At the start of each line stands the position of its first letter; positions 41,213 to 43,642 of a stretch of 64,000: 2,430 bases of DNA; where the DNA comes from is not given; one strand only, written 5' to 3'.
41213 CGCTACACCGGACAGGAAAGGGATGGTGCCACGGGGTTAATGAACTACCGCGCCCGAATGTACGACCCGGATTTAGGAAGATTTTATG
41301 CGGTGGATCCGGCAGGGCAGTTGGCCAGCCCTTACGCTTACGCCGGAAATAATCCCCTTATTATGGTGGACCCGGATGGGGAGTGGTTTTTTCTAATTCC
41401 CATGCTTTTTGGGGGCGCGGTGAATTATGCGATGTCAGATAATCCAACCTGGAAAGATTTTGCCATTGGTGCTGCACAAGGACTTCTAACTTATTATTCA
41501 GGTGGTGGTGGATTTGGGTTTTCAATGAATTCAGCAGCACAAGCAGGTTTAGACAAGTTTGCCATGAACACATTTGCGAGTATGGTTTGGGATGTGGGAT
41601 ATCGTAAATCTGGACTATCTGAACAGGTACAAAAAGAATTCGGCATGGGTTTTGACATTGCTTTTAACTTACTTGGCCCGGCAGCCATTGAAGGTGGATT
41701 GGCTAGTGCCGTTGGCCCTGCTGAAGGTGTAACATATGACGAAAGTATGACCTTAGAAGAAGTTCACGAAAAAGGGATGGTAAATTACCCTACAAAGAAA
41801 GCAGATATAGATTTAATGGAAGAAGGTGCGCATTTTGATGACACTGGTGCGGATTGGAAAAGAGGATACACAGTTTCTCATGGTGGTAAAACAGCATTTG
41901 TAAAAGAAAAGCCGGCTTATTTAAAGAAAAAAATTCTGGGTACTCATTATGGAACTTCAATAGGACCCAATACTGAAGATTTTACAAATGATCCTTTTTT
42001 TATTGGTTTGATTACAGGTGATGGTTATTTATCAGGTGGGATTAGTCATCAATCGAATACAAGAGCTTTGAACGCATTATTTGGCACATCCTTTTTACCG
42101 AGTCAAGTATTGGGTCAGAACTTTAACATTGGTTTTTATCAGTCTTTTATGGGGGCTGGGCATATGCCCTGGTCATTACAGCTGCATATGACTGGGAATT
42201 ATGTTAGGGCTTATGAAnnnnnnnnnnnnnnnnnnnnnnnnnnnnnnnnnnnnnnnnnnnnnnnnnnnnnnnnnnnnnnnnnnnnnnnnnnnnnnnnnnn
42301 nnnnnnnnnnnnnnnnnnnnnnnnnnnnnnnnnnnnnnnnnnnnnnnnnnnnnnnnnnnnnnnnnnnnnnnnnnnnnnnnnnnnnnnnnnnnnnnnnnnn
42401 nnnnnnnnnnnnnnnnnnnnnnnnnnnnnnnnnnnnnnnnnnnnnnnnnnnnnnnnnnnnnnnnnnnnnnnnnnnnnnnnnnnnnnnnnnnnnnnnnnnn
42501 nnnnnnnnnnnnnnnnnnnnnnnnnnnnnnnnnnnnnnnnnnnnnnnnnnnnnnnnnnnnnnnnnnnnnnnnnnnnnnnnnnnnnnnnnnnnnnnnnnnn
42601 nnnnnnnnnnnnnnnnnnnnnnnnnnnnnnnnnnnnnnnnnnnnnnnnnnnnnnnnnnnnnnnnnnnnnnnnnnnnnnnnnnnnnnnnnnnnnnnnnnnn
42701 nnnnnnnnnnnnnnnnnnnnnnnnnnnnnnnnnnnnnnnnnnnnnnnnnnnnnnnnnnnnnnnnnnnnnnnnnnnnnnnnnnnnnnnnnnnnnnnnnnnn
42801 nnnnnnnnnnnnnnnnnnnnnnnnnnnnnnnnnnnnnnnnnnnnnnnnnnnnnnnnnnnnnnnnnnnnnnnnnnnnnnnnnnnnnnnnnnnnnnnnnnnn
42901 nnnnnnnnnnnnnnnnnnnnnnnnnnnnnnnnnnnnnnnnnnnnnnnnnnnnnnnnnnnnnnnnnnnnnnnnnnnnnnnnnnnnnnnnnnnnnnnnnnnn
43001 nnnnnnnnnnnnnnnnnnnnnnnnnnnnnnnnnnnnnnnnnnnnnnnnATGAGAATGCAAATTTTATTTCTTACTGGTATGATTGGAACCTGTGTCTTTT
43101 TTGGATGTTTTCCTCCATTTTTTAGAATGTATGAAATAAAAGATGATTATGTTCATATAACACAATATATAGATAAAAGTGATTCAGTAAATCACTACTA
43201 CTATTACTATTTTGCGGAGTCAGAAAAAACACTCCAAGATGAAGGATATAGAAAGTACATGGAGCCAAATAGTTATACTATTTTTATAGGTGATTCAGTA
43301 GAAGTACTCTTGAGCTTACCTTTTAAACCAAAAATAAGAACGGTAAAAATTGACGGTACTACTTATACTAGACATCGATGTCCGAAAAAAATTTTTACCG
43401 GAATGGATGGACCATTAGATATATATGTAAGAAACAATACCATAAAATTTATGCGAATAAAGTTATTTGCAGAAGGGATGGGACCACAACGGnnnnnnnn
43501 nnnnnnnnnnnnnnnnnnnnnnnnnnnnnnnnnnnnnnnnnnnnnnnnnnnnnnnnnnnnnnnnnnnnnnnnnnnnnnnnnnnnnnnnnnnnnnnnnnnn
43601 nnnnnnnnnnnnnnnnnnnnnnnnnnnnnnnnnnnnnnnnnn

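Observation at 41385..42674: Unrecognised toxin domain behind a Gly-rich hydrophobic linker, paired with lipoprotein-type immunity: predicted extracytoplasmic site of action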

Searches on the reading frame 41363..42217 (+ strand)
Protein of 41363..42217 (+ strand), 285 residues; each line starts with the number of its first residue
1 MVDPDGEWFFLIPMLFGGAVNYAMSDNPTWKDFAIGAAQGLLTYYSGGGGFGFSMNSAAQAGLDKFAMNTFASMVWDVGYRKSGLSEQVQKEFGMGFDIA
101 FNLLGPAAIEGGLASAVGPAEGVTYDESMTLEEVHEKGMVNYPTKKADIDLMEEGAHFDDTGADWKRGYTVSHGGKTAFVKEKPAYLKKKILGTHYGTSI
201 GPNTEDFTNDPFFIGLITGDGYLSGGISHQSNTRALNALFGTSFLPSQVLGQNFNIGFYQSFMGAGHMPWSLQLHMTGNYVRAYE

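Call 8: search_protein_families(library=pfam, proteins=[window:41363-42217:+], max_evalue=1)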
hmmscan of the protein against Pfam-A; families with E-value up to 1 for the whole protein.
window:41363-42217:+ (285 aa): 0 families

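Call 9: search_protein_families(library=ncbifam, proteins=[window:41363-42217:+], max_evalue=1)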
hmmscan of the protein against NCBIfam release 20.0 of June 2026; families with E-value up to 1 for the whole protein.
window:41363-42217:+ (285 aa): 0 families

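Call 30: find_homologous_proteins(query=A4, max_evalue=0.01)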
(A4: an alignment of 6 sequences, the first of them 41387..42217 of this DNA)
Query A4 (6 sequences) (277 aa, profile of the alignment): 4 proteins with E <= 0.01 among 8000 candidates.
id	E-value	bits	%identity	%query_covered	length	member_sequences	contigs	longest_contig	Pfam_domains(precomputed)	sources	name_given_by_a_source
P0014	4.5e-104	366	33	96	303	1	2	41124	-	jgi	jgi:hypothetical protein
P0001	5.1e-75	271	84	48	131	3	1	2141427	-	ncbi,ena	-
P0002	1.6e-30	125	69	34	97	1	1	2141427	-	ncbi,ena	-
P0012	1.6e-23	102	66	30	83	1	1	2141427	-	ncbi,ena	-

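Call 33: find_related_loci(query=A4, collection=genome_contigs, flank=10000)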
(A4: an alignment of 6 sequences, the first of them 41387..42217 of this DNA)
Query A4 (277 aa) in genome_contigs; peptide patterns used: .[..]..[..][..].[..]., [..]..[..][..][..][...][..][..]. (x = any residue, [..] = any of these).
40 stretches matched a pattern, but none encodes a relative of the query by tblastn (E <= 1e-3).

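Call 38: find_related_loci(query=A4, collection=metagenome_contigs, flank=6000)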
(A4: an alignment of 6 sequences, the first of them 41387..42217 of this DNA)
Query A4 (277 aa) in metagenome_contigs; peptide patterns used: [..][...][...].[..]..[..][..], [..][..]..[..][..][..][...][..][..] (x = any residue, [..] = any of these).
211 stretches matched a pattern, but none encodes a relative of the query by tblastn (E <= 1e-3).

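Call 80: search_dna_similar(query=window:41387-42217:+, collection=plasmids, mode=protein, max_evalue=0.01, max_rows=10)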
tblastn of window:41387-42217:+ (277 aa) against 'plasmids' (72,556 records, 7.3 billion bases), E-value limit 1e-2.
No match.
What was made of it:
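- Tried and rejected: tblastn of the tip against 72,556 plasmids gave no match (call 80).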

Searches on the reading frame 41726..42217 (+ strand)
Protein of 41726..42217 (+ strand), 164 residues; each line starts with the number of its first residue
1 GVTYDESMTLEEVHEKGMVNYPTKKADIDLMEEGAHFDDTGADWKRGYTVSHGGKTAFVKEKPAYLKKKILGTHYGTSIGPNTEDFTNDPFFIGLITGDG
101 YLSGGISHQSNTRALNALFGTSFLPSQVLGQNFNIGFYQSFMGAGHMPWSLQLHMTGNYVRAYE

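Call 15: find_homologous_proteins(query=window:41726-42217:+, max_evalue=0.001)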
Query window:41726-42217:+ (164 aa): 2 proteins with E <= 0.001 among 12 candidates.
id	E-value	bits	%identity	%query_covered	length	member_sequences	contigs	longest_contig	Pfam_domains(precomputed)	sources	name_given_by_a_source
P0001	5.1e-66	240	84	82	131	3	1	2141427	-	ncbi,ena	-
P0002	2.7e-29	120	69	57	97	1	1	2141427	-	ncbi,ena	-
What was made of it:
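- The word-indexed searches returned only genome-internal hits plus P0014 (calls 15, 30).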

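Call 26: predict_structure(alignment_id=A3)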
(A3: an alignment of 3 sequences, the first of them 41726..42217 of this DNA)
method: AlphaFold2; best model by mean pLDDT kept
length: 164 residues; sequences in the alignment: 3
mean_pLDDT: 35.5   pTM: 0.27
mean pLDDT of the five models: 35.5, 35.0, 34.2, 34.1, 32.6
residues with pLDDT >= 90: 0; 70-90: 0; 50-70: 0; < 50: 164
segments of 3 or more residues with pLDDT < 50: 1-164
pLDDT, mean of each block of 10 residues (from residue 1): 42 45 34 35 44 46 31 36 41 40 29 33 28 30 30 28 25
secondary structure, 60 per line:
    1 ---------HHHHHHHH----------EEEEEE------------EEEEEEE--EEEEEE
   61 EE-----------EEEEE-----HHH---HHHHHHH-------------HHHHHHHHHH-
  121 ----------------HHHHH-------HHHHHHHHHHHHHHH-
elements in order: H10-17 E28-33 E46-52 E55-62 E74-78 H90-96 H110-119 H137-141 H149-163

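Call 27: search_protein_representatives(alignment_id=A3)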
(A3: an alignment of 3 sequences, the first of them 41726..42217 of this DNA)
Query: 3 sequences, 158 profile positions. Proteins with E-value up to 0.001 (for the whole library): 4; up to 1e-10: 2; up to 1e-30: 1. The best 4 are listed.
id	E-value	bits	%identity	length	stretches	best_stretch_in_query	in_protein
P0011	1.6e-88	310.7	-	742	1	1-158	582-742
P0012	3.9e-27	111.2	-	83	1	72-128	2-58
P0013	2.7e-07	46.7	-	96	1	95-157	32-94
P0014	1.5e-06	44.4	-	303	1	63-154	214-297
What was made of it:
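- Two of them are from this genome (call 27).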

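Call 31: find_encoding_contigs(protein=P0014, flank=10000, max_places=4)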
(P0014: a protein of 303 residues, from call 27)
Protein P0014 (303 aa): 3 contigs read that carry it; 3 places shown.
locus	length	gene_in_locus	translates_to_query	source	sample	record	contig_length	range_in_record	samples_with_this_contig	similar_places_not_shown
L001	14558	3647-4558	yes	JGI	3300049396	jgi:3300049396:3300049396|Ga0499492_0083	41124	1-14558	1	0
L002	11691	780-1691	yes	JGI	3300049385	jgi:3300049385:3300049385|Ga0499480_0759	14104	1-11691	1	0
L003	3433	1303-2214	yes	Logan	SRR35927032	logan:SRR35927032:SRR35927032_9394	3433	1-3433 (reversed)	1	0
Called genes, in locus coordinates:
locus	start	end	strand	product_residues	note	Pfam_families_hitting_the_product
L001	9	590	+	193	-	-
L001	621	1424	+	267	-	-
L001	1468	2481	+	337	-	-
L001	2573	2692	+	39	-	-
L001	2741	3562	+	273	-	-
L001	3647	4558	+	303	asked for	-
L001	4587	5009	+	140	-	-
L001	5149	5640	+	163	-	-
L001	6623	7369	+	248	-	-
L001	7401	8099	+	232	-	-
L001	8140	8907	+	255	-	-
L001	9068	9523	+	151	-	-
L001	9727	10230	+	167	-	-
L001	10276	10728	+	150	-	-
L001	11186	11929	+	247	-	PF00497:SBP_bac_3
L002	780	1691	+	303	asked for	-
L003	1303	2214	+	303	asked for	-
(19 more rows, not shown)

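Call 44: search_solved_structures(query=A5, max_evalue=10, show_alignments=3)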
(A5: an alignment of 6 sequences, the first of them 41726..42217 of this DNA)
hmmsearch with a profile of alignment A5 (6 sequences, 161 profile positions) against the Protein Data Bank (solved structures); distinct sequences matched with E-value up to 10: 0.

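Call 45: search_protein_families(library=pfam, alignment_id=A5, max_evalue=10)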
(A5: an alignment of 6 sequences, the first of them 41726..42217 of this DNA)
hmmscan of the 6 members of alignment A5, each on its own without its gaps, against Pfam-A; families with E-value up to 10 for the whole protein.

A. member 1, window:41726-42217:+ (164 aa): 1 family
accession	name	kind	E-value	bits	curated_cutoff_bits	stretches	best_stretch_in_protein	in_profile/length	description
PF13243.12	SQHop_cyclase_C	-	0.14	11.6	26.1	1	18-88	73-143/319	Squalene-hopene cyclase C-terminal domain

B. families by the number of members that match (of 6 scanned): 2 families
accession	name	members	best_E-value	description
PF13243.12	SQHop_cyclase_C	1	0.14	Squalene-hopene cyclase C-terminal domain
PF20622.4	Big_15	1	0.17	Bacterial Ig domain (Big_16)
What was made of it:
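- On Papain-like / NlpC-P60 hydrolases (including permuted LRAT/YiiX types): No such Pfam family appeared at E<=10 for any of six members (call 45).
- Checked: Pfam at E<=10 on all family members gave nothing relevant (call 45).
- No NlpC/P60, LRAT or other papain-like Pfam model is hit even at E<=10 (call 45).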

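Call 50: predict_structure(alignment_id=A5)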
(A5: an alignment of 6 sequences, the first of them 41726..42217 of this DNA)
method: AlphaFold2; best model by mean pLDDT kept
length: 164 residues; sequences in the alignment: 6
mean_pLDDT: 41.1   pTM: 0.36
mean pLDDT of the five models: 41.1, 38.4, 37.6, 35.5, 33.3
residues with pLDDT >= 90: 0; 70-90: 0; 50-70: 42; < 50: 122
segments of 3 or more residues with pLDDT < 50: 1-4, 10-15, 17-44, 65-72, 81-111, 122-164
pLDDT, mean of each block of 10 residues (from residue 1): 51 47 31 36 50 56 48 52 45 37 38 50 39 30 28 27 25
secondary structure, 60 per line:
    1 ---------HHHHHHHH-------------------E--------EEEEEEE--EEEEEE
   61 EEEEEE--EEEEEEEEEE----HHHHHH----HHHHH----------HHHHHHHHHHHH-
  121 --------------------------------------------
elements in order: H10-17 E46-52 E55-66 E69-78 H83-88 H93-97 H108-119
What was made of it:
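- On Papain-like / NlpC-P60 hydrolases (including permuted LRAT/YiiX types): Secondary structure comes only from low-confidence models (call 50). The AlphaFold2 models have pLDDT 35.5 and 41.1 (calls 26, 50).
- Tried and rejected: AlphaFold2 was run twice, with 3-sequence and 6-sequence alignments. pLDDT was 35.5 and 41.1, so the models are unusable (calls 26, 50).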

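Call 54: find_encoding_contigs(protein=P0013, flank=8000, max_places=4)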
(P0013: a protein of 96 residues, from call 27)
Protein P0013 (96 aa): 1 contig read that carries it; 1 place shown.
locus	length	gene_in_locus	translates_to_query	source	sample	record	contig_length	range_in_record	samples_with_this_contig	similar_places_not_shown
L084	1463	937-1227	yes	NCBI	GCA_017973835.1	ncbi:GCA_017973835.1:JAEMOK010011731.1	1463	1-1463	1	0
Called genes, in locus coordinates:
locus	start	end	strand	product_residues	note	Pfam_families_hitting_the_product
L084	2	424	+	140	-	?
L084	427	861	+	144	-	-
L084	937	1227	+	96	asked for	-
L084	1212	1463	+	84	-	?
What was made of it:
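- Checked: It recurs in two unrelated assemblies (calls 27, 31, 54).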

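Call 61: find_related_loci(query=A6, collection=metagenome_contigs, flank=5000)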
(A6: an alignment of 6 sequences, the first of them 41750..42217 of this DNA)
Query A6 (156 aa) in metagenome_contigs; peptide patterns used: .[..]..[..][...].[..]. (x = any residue, [..] = any of these).
69 stretches matched a pattern, but none encodes a relative of the query by tblastn (E <= 1e-3).
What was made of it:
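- Tried and rejected: The window's own genome is not in the GTDB representative set (calls 33, 38, 61).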

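Call 62: search_solved_structures(query=A6, max_evalue=10, show_alignments=3)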
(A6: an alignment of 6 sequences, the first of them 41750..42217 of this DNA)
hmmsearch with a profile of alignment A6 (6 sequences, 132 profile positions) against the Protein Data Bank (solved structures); distinct sequences matched with E-value up to 10: 6.
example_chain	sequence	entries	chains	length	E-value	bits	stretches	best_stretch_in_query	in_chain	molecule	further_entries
1i4z_A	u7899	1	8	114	0.48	13.7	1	77-106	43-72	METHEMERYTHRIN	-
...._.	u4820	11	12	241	0.51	13.6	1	67-105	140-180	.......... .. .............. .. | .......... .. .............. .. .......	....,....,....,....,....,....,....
1i4y_A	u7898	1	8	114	0.51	13.6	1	77-106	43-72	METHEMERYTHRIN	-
3bn9_B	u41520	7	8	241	0.52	13.6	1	67-105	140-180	Membrane-type serine protease 1 | Suppressor of tumorigenicity 14 protein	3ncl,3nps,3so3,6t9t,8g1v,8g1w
6iv6_A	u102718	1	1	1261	0.78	13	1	5-76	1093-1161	nuclease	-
7u4c_A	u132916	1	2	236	1.7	11.9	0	6-64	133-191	Chaperone protein HtpG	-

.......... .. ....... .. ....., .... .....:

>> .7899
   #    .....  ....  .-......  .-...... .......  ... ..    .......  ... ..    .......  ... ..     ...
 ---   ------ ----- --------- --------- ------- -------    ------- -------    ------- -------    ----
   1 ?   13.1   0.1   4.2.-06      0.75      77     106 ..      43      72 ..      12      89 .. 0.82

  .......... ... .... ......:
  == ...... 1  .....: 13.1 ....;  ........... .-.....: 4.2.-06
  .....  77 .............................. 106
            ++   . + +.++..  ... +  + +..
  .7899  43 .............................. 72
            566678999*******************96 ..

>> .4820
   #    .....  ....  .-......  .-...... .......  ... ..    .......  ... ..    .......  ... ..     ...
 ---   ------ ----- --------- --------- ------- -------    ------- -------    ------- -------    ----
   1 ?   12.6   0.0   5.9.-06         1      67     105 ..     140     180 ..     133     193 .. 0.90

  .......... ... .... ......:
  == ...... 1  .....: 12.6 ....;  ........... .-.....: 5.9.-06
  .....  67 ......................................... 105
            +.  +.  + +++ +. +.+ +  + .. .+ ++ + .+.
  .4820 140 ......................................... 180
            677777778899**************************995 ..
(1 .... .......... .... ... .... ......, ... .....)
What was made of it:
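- On Papain-like / NlpC-P60 hydrolases (including permuted LRAT/YiiX types): No PDB profile hit (calls 44, 62).
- Checked: PDB profile searches gave no hit (call 44) and only E>=0.48 noise (call 62).
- Tried and rejected: PDB sequence-profile searches with two alignments gave nothing below E 0.48 (calls 44, 62).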

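Call 65: fold_search(model_id=the predicted structure, library=pdb)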
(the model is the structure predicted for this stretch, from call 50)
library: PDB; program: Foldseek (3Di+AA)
matches with E <= 10: 352; with E <= 0.001: 0
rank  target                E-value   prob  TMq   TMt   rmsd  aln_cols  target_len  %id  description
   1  8spo_A                3.7e-01  0.12  0.21  0.12  10.3       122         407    7  Tetramerized activation of MapSPARTA bound with NAD+ (released 2023-08-23)
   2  9a9j_A                4.2e-01  0.08  0.16  0.14  17.2       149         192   14  Complex of the closed conformation of P. furiosus Mre11-Rad50 (released 2025-04-02)
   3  6nil_C                7.6e-01  0.13  0.22  0.26  19.6       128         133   10  cryoEM structure of the truncated HIV-1 Vif/CBFbeta/A3F complex (released 2019-12-11)
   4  8szk_G                8.6e-01  0.12  0.24  0.23  15.2       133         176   16  The cryo-EM structure of PPP2R5A/HIV-1 Vif/CBFb/EloB/EloC complex (released 2024-06-05)
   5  2gey_C                9.1e-01  0.06  0.16  0.17  13.0       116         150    9  Crystal Structure of AclR a putative hydroxylase from Streptomyces galilaeus (released 2006-07-18)
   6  2nru_B                1.3e+00  0.12  0.16  0.10  12.9        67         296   16  Crystal structure of IRAK-4 (released 2006-12-12)
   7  8isy_B                1.3e+00  0.09  0.18  0.09   7.0        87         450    4  Cryo-EM structure of free-state Crt-SPARTA (released 2023-10-18)
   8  8ffi_A                1.3e+00  0.08  0.21  0.11  10.2       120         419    8  Structure of tetramerized MapSPARTA upon guide RNA-mediated target DNA binding (released 2023-08-23)
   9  8oze_E                1.5e+00  0.08  0.19  0.14   7.0        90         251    6  cryoEM structure of SPARTA complex dimer high resolution (released 2023-08-16)
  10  9ve4_A                1.6e+00  0.16  0.18  0.39   5.2        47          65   15  The MIDN Catch-IRF4 fusion protein (released 2026-02-04)
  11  6s85_D                1.8e+00  0.13  0.25  0.13   7.5        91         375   10  Cutting state of the E. coli Mre11-Rad50 (SbcCD) head complex bound to ADP and dsDNA. (released 2019-09-04)
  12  8u72_H                2.0e+00  0.07  0.22  0.12   7.4       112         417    4  Cryo-EM structure of the SPARTA oligomer with guide RNA and target DNA (released 2024-06-12)
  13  6pyi                  2.2e+00  0.08  0.17  0.13   5.6        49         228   20  Crystal structure of ligand-binding domain of Pseudomonas fluorescens chemoreceptor CtaA (released 2020-03-18)
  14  1f2t_A                2.2e+00  0.03  0.15  0.17  17.7       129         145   12  Crystal Structure of ATP-Free RAD50 ABC-ATPase (released 2000-08-02)
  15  2rqx_MODEL_1_A        2.3e+00  0.10  0.16  0.29   7.5        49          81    8  Solution NMR structure of PMRD from klebsiella pneumoniae (released 2010-12-01)
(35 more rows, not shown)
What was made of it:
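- On Papain-like / NlpC-P60 hydrolases (including permuted LRAT/YiiX types): The best Foldseek E-value is 0.37 with TM<0.25 (call 65).
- Tried and rejected: Foldseek on the better model against PDB gave noise (call 65).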

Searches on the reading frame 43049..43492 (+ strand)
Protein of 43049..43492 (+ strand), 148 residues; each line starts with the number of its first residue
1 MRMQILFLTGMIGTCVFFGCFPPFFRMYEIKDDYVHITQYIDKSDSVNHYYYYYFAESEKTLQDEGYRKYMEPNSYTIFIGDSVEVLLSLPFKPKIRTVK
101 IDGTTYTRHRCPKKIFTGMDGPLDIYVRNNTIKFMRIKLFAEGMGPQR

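Call 8: search_protein_families(library=pfam, proteins=[window:43049-43492:+], max_evalue=1)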
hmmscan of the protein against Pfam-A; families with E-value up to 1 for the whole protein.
window:43049-43492:+ (148 aa): 0 families

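Call 9: search_protein_families(library=ncbifam, proteins=[window:43049-43492:+], max_evalue=1)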
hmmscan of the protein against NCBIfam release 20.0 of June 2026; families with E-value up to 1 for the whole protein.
window:43049-43492:+ (148 aa): 2 families
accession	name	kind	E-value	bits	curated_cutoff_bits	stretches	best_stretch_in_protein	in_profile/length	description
NF040877.1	SE1832_fam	equivalog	0.064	13.2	45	1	27-49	6-28/51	SE1832 family protein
NF006605.0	PRK09162.1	equivalog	0.11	11.9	181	1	6-45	44-82/183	hypoxanthine-guanine phosphoribosyltransferase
